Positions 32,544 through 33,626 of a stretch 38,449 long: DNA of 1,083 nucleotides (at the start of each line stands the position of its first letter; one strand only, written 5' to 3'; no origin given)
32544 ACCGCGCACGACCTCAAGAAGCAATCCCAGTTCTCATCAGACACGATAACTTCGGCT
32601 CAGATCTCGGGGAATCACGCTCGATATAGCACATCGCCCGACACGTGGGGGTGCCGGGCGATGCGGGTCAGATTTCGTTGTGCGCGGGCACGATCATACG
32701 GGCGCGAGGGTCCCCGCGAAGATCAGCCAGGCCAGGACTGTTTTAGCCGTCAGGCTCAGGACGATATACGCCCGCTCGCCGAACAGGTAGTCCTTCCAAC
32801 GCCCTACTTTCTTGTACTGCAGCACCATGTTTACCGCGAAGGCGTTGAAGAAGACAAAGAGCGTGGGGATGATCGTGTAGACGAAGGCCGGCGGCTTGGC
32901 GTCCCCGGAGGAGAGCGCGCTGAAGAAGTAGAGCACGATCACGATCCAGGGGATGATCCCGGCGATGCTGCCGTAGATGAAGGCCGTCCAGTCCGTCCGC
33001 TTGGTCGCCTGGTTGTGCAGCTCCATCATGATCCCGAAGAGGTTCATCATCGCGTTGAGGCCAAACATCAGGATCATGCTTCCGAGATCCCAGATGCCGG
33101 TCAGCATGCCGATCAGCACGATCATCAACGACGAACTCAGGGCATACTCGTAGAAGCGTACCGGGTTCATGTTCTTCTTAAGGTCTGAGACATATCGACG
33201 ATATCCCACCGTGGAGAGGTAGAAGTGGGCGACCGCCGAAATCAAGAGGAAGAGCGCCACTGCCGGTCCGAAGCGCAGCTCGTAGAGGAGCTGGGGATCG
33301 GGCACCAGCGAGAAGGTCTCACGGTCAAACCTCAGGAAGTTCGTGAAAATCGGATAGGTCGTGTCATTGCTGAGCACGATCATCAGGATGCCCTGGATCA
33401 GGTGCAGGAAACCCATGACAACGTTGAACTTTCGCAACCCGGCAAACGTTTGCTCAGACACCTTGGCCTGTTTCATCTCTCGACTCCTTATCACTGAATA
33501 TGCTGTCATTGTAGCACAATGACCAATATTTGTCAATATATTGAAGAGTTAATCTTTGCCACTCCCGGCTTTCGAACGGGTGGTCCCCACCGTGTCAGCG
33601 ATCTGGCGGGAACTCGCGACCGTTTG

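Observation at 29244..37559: Heliorhodopsin flanked by a triple-GAF two-component system and a divergent heterodimeric ABC exporter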

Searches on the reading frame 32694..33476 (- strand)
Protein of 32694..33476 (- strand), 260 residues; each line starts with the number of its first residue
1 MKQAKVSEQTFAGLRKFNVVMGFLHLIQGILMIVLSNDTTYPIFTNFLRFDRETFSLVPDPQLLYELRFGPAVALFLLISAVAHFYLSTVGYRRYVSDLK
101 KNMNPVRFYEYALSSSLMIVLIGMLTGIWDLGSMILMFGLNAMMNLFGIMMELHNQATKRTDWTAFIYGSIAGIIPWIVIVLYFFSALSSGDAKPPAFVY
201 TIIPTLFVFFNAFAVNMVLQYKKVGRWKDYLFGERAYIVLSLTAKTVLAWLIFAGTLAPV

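Call 3: search_protein_families(library=pfam, proteins=[window:32694-33476:-], max_evalue=0.01)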
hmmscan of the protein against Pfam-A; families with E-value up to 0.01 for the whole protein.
window:32694-33476:- (260 aa): 1 family
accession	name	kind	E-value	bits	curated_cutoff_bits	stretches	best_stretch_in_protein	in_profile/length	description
PF18761.7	Heliorhodopsin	-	4.1e-103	344.4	26.7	1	14-257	1-242/242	Heliorhodopsin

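Call 4: search_solved_structures(query=window:32694-33476:-, max_evalue=0.01, show_alignments=3)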
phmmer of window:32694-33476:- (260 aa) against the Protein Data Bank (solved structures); distinct sequences matched with E-value up to 0.01: 6.
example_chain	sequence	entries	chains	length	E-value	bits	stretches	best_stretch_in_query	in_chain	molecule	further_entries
6is6_A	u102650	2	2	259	9.6e-79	267.9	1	8-259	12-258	heliorhodopsin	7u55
7clj_A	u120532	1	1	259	2.5e-78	266.5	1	8-259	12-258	heliorhodopsin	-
9ljj_A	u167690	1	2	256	3.4e-60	207.1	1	5-259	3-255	Heliorhodopsin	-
6su3_X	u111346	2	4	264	3.8e-60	207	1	5-259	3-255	48C12 heliorhodopsin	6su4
6uh3_A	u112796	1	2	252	4.5e-59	203.4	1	11-257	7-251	Heliorhodopsin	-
9vfc_A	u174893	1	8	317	8.5e-45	156.7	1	63-259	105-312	heliorhodopsin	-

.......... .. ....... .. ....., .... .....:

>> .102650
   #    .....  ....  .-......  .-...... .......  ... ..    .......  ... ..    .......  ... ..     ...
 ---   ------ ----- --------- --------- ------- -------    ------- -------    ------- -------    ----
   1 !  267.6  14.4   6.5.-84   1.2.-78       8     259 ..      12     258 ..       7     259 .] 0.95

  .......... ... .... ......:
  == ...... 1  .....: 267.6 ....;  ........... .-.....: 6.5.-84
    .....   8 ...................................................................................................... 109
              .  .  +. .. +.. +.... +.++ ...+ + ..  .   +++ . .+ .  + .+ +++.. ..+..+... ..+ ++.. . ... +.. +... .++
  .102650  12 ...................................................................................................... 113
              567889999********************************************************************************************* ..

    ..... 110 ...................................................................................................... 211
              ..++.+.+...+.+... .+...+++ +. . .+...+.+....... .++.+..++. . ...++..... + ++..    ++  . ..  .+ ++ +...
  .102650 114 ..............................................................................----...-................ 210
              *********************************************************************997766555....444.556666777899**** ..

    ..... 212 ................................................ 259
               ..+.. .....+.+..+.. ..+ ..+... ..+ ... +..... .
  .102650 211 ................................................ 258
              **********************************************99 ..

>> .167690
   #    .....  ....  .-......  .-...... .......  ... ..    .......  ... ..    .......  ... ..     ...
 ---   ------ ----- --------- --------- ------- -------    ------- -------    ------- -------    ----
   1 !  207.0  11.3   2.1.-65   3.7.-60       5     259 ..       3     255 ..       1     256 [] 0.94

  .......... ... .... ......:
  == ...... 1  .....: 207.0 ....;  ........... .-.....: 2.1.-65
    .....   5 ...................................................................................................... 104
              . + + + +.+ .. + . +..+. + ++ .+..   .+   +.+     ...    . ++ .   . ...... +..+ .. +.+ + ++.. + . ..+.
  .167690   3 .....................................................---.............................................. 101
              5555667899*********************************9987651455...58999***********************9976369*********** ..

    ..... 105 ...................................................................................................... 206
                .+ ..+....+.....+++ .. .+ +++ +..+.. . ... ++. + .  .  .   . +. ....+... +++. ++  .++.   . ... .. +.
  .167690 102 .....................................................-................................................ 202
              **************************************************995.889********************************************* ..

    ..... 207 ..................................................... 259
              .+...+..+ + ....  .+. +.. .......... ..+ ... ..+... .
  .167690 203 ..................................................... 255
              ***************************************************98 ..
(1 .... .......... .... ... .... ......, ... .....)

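Call 12: find_homologous_proteins(query=window:32694-33476:-, max_evalue=1e-20)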
Query window:32694-33476:- (260 aa): 7532 proteins with E <= 1e-20 among 8000 candidates; the best 120 are listed.
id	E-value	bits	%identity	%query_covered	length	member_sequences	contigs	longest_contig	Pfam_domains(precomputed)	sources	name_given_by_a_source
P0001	1.7e-165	567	100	100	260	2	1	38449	PF18761.8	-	-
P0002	1.5e-159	547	95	99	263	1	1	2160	PF18761.8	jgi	jgi:hypothetical protein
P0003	3.5e-156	536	93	99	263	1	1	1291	PF18761.8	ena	-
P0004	3.2e-151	520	90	98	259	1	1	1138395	PF18761.8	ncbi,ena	-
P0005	6.8e-151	519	90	99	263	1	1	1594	PF18761.8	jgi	jgi:hypothetical protein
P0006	9.1e-151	519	89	100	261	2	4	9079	PF18761.8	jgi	jgi:hypothetical protein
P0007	2.0e-150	518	89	98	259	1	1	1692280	PF18761.8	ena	-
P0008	5.3e-145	500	86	100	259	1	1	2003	PF18761.8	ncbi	-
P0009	9.8e-145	499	88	98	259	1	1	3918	PF18761.8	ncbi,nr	ncbi:MAG: heliorhodopsin HeR [Anaerolineae bacterium]|nr:heliorhodopsin HeR [Anaerolineae bacterium]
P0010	1.4e-144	498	88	97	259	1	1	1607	PF18761.8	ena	-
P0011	1.9e-144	498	86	99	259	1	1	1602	PF18761.8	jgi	jgi:hypothetical protein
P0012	1.8e-143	495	84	99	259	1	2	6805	PF18761.8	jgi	-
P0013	6.1e-143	493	83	99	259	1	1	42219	PF18761.8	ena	-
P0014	8.8e-143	493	85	99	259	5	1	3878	PF18761.8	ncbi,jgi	-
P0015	1.4e-142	492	87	98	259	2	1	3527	PF18761.8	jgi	jgi:hypothetical protein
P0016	3.8e-142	490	83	99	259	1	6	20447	PF18761.8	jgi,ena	-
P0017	9.1e-142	489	84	98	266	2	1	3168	PF18761.8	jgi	jgi:hypothetical protein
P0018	9.3e-142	489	86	99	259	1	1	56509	PF18761.8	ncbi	ncbi:MAG: heliorhodopsin HeR [Anaerolineae bacterium]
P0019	2.0e-140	485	83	100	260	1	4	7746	PF18761.8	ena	-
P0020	2.2e-140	485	84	98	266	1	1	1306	PF18761.8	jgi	jgi:hypothetical protein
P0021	2.2e-140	485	82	100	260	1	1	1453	PF18761.8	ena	-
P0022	3.5e-140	484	84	98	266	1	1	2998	PF18761.8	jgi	jgi:hypothetical protein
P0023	5.9e-140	483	81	99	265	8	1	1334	PF18761.8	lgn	-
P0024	2.0e-139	482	83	99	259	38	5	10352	PF18761.8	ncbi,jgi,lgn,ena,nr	ncbi:MAG TPA: heliorhodopsin HeR [Anaerolineae bacterium]|nr:heliorhodopsin HeR [Anaerolineae bacter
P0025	2.1e-139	481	84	98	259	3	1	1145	PF18761.8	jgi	jgi:hypothetical protein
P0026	2.3e-139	481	83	100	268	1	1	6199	PF18761.8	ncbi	-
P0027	6.9e-139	480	83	98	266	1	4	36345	PF18761.8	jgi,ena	jgi:hypothetical protein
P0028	7.4e-139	480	83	99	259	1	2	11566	PF18761.8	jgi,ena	-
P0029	9.0e-139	479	81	100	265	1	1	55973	PF18761.8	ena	-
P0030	1.1e-138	479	83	99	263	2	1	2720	PF18761.8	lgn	-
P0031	1.4e-138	479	82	99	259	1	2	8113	PF18761.8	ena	-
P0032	1.4e-138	479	82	99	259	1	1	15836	PF18761.8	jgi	-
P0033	1.5e-138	479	83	98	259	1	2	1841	PF18761.8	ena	-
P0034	2.0e-138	478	83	98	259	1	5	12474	PF18761.8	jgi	jgi:hypothetical protein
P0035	2.2e-138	478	82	98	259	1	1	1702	PF18761.8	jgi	jgi:hypothetical protein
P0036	2.9e-138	478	81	99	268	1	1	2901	PF18761.8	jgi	jgi:hypothetical protein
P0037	5.7e-138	477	81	99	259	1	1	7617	PF18761.8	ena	-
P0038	6.9e-138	476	81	99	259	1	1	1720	PF18761.8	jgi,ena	-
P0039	7.7e-138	476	82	100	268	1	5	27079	PF18761.8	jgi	jgi:hypothetical protein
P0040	1.3e-137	476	81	99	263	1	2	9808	PF18761.8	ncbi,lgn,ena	-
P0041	2.0e-137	475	81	100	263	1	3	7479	PF18761.8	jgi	jgi:hypothetical protein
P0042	2.6e-137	475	80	100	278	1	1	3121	PF18761.8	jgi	jgi:hypothetical protein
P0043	2.7e-137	475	82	99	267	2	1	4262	PF18761.8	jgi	jgi:hypothetical protein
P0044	3.1e-137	474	83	97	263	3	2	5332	PF18761.8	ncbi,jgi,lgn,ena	-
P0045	3.6e-137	474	82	96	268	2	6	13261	PF18761.8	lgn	-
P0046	3.6e-137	474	81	97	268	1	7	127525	PF18761.8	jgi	jgi:hypothetical protein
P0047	3.7e-137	474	81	98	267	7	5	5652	PF18761.8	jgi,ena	-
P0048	4.0e-137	474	82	100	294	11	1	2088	PF18761.8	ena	-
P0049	5.8e-137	473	81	99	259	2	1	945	PF18761.8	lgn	-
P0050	8.6e-137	473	80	100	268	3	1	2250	PF18761.8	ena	-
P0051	9.7e-137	473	82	98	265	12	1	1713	PF18761.8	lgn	-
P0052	1.1e-136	473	81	99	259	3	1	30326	PF18761.8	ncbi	-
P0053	1.2e-136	472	82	99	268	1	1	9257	PF18761.8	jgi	jgi:hypothetical protein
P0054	1.3e-136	472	81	100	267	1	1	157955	PF18761.8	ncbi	-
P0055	1.5e-136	472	80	98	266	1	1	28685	PF18761.8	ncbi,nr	ncbi:MAG: heliorhodopsin HeR [Anaerolineales bacterium]|nr:heliorhodopsin HeR [Anaerolineales bacter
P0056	1.5e-136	472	81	97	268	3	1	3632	PF18761.8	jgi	jgi:hypothetical protein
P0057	1.8e-136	472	80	99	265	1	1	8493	PF18761.8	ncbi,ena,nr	ncbi:MAG: heliorhodopsin HeR [Candidatus Promineifilaceae bacterium]|nr:heliorhodopsin HeR [Candidat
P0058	2.3e-136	471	83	97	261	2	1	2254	PF18761.8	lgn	-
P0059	2.9e-136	471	82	97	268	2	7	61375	PF18761.8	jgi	jgi:hypothetical protein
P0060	3.4e-136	471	81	100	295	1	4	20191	PF18761.8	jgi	jgi:hypothetical protein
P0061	4.5e-136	471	80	98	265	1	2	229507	PF18761.8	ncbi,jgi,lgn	-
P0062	4.9e-136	470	81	98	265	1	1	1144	PF18761.8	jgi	jgi:hypothetical protein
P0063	4.9e-136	470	79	99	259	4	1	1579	PF18761.8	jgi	-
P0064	5.3e-136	470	81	98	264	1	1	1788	PF18761.8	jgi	jgi:hypothetical protein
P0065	5.8e-136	470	81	98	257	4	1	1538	PF18761.8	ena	-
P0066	6.0e-136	470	80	99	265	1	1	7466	PF18761.8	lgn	-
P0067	8.8e-136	470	81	98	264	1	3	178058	PF18761.8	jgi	jgi:hypothetical protein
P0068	1.2e-135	469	79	100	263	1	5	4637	PF18761.8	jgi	jgi:hypothetical protein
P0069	1.8e-135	469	80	99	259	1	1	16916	PF18761.8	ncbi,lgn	-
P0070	2.8e-135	468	81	98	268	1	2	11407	PF18761.8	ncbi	-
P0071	3.0e-135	468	79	99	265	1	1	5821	PF18761.8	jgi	jgi:hypothetical protein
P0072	3.7e-135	468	81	98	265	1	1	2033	PF18761.8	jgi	jgi:hypothetical protein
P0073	4.1e-135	467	79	100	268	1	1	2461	PF18761.8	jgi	jgi:Heliorhodopsin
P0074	4.2e-135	467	80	100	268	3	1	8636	PF18761.8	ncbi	-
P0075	5.1e-135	467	81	97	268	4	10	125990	PF18761.8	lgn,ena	-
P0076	5.2e-135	467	80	98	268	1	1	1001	PF18761.8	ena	-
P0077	5.3e-135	467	82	98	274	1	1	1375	PF18761.8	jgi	jgi:hypothetical protein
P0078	6.3e-135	467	82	97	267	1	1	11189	PF18761.8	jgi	jgi:hypothetical protein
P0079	6.6e-135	467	82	97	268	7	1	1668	PF18761.8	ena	-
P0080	7.1e-135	467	82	97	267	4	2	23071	PF18761.8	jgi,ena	jgi:hypothetical protein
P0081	7.3e-135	467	78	100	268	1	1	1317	PF18761.8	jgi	jgi:hypothetical protein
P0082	7.7e-135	466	81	97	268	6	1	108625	PF18761.8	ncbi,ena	-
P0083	9.1e-135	466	80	99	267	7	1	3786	PF18761.8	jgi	-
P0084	1.0e-134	466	77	100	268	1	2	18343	PF18761.8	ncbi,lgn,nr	ncbi:MAG TPA: heliorhodopsin HeR [Anaerolineales bacterium]|nr:heliorhodopsin HeR [Anaerolineales ba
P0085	1.0e-134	466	81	97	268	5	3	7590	PF18761.8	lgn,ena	-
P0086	1.0e-134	466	76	100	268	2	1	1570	PF18761.8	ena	-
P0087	1.1e-134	466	80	97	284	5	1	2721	PF18761.8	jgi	jgi:hypothetical protein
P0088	1.1e-134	466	80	98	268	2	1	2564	PF18761.8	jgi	jgi:hypothetical protein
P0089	1.2e-134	466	80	100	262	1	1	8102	PF18761.8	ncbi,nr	ncbi:MAG: heliorhodopsin HeR [Chloroflexia bacterium]|nr:heliorhodopsin HeR [Chloroflexia bacterium]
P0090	1.2e-134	466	80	100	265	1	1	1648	PF18761.8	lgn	-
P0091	1.4e-134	466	80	99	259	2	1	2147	PF18761.8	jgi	jgi:hypothetical protein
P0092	1.4e-134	466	81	97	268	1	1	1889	PF18761.8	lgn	-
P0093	1.5e-134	466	81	98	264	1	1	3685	PF18761.8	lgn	-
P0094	1.9e-134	465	80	98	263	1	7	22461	PF18761.8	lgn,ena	-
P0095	2.0e-134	465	78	100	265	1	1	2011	PF18761.8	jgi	-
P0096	2.0e-134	465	81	96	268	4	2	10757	PF18761.8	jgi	jgi:hypothetical protein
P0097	2.3e-134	465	79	99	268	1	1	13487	PF18761.8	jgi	jgi:hypothetical protein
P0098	2.5e-134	465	80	100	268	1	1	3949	PF18761.8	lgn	-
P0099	2.6e-134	465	79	100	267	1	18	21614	PF18761.8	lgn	-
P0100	2.6e-134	465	80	97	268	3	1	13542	PF18761.8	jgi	jgi:hypothetical protein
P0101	2.6e-134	465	77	100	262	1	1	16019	PF18761.8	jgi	jgi:hypothetical protein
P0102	3.4e-134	464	77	100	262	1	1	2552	PF18761.8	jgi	jgi:hypothetical protein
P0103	3.5e-134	464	80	99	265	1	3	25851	PF18761.8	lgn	-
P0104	3.5e-134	464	81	97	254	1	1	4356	PF18761.8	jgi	jgi:hypothetical protein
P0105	4.6e-134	464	80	99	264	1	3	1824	PF18761.8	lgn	-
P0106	5.6e-134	464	80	98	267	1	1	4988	PF18761.8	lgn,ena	-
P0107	6.0e-134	464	82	99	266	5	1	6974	PF18761.8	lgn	-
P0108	7.3e-134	463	79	97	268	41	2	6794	PF18761.8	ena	-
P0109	7.8e-134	463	80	100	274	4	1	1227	PF18761.8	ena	-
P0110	8.3e-134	463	80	98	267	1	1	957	PF18761.8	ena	-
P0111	8.5e-134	463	80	99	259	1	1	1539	PF18761.8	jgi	-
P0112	8.9e-134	463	78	98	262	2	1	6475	PF18761.8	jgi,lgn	-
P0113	9.2e-134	463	78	98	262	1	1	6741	PF18761.8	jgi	jgi:hypothetical protein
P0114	9.8e-134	463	79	100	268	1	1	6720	PF18761.8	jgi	jgi:hypothetical protein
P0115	9.9e-134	463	77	100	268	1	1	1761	PF18761.8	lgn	-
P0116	1.0e-133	463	80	97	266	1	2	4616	PF18761.8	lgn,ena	-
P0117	1.0e-133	463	79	100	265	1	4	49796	PF18761.8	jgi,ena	-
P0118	1.0e-133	463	79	97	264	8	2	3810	PF18761.8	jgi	-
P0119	1.1e-133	463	80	99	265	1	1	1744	PF18761.8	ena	-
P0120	1.1e-133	463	80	100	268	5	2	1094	PF18761.8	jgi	jgi:hypothetical protein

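Call 13: find_related_loci(query=window:32694-33476:-, collection=genome_contigs, flank=10000)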
Query window:32694-33476:- (260 aa) in genome_contigs; peptide patterns used: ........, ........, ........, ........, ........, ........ (x = any residue, [..] = any of these).
599 stretches matched a pattern (row limit reached: there are more); 536 encode a relative of the query (tblastn E <= 1e-3); the best 80 are kept; 80 distinct loci.
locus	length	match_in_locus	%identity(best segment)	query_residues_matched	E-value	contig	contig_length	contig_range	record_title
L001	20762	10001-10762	90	5-258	9e-157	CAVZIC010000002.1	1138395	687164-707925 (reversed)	MAG: uncultured Chloroflexia bacterium isolate MFD02416.bin.2.12 genome assembly, contig: contig_16958, whole genome sho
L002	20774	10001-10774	84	3-260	1e-148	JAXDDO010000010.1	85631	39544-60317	MAG: Anaerolineae bacterium isolate POMEDNA-B73 Raw2_k127_1714453, whole genome shotgun sequence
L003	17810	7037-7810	81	3-260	1e-145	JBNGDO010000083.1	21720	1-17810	MAG: Anaerolineae bacterium isolate E05-031 bin70.fa-83, whole genome shotgun sequence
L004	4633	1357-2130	81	3-260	1e-147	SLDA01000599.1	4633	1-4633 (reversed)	MAG: Thermoflexales bacterium isolate CSSed162cmB_528 CSSed16-2cmB-100296, whole genome shotgun sequence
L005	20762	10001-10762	82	7-260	1e-143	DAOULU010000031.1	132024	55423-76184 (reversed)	MAG TPA_asm: Anaerolineales bacterium isolate W31_54 k127_748396, whole genome shotgun sequence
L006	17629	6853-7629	81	2-260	4e-143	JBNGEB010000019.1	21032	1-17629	MAG: Anaerolineae bacterium isolate E05-057 bin20.fa-19, whole genome shotgun sequence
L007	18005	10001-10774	81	3-260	3e-143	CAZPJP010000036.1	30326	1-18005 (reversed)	MAG TPA_asm: uncultured Anaerolineales bacterium isolate SRP319275_co2_257 genome assembly, contig: NODE_918_length_3032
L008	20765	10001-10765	80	6-260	4e-143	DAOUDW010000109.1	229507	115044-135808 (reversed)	MAG TPA_asm: Anaerolineales bacterium isolate N14_70 737050, whole genome shotgun sequence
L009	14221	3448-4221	80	3-260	6e-143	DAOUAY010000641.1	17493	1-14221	MAG TPA_asm: Anaerolineae bacterium isolate H67_697 k125_178964, whole genome shotgun sequence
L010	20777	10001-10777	80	2-260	1e-142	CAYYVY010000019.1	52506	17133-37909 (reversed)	MAG TPA_asm: uncultured Anaerolineaceae bacterium isolate SRP214966_co2_133 genome assembly, contig: NODE_606_length_525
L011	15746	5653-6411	80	8-260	5e-142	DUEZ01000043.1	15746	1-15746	MAG TPA_asm: Anaerolineae bacterium isolate W379 Contig43, whole genome shotgun sequence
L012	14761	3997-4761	80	6-260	6e-142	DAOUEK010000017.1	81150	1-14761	MAG TPA_asm: Anaerolineales bacterium isolate N6_271 k139_1255345, whole genome shotgun sequence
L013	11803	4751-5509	80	8-260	4e-141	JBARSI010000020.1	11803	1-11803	MAG: Anaerolineales bacterium isolate MFD12959_ilm_asm_bin40 k127_2371, whole genome shotgun sequence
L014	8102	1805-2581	80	2-260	3e-141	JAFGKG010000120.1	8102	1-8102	MAG: Chloroflexia bacterium isolate Zod_Metabat.323 k87_6097583, whole genome shotgun sequence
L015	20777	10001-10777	79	2-260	8e-141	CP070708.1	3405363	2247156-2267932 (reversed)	MAG: Anaerolineaceae bacterium isolate bin52 chromosome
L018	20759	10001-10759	81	8-260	4e-140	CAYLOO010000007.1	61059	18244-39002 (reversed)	MAG TPA_asm: uncultured Anaerolineaceae bacterium isolate binchicken_co116_297 genome assembly, contig: NODE_327_length_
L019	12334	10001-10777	78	2-260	6e-139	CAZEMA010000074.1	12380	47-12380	MAG TPA_asm: uncultured Anaerolineaceae bacterium isolate binchicken_co103_424 genome assembly, contig: NODE_5514_length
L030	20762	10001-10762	80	7-260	9e-137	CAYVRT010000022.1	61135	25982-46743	MAG TPA_asm: uncultured Anaerolinea sp. isolate SRP278314_co1_299 genome assembly, contig: NODE_645_length_61135_cov_35.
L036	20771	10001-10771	75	4-260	3e-136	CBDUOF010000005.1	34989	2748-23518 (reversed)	MAG TPA_asm: uncultured Anaerolineae bacterium isolate SRR22808126_concoct_49 genome assembly, contig: ERZ25043457.573,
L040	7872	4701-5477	76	2-260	6e-136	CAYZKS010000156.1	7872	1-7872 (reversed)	MAG TPA_asm: uncultured Anaerolineales bacterium isolate SRP098346_co1_3 genome assembly, contig: NODE_12624_length_7872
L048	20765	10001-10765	76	6-260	2e-135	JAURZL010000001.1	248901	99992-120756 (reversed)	MAG: Anaerolineaceae bacterium isolate E6_concoct.bin.151 E6_k141_142248, whole genome shotgun sequence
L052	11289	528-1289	78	7-260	3e-135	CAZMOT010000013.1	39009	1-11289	MAG TPA_asm: uncultured Anaerolineales bacterium isolate SRP068000_co2_90 genome assembly, contig: NODE_409_length_39009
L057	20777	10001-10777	76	2-260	1e-134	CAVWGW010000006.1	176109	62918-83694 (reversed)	MAG: uncultured Chloroflexia bacterium isolate MFD04716.bin.3.335 genome assembly, contig: contig_17304, whole genome sh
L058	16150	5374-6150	76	2-260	9e-135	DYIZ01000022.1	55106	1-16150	MAG TPA_asm: Candidatus Aquidulcis sp. isolate FI88_58_10 Afr_mines_FI88_257_length_55106_cov_4_431654, whole genome sho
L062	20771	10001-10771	74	4-260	4e-134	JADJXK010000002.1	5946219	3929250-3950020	MAG: Candidatus Leptofilum proximum isolate Kalu_MAXAC.106v2 tig00100734-10-59431720, whole genome shotgun sequence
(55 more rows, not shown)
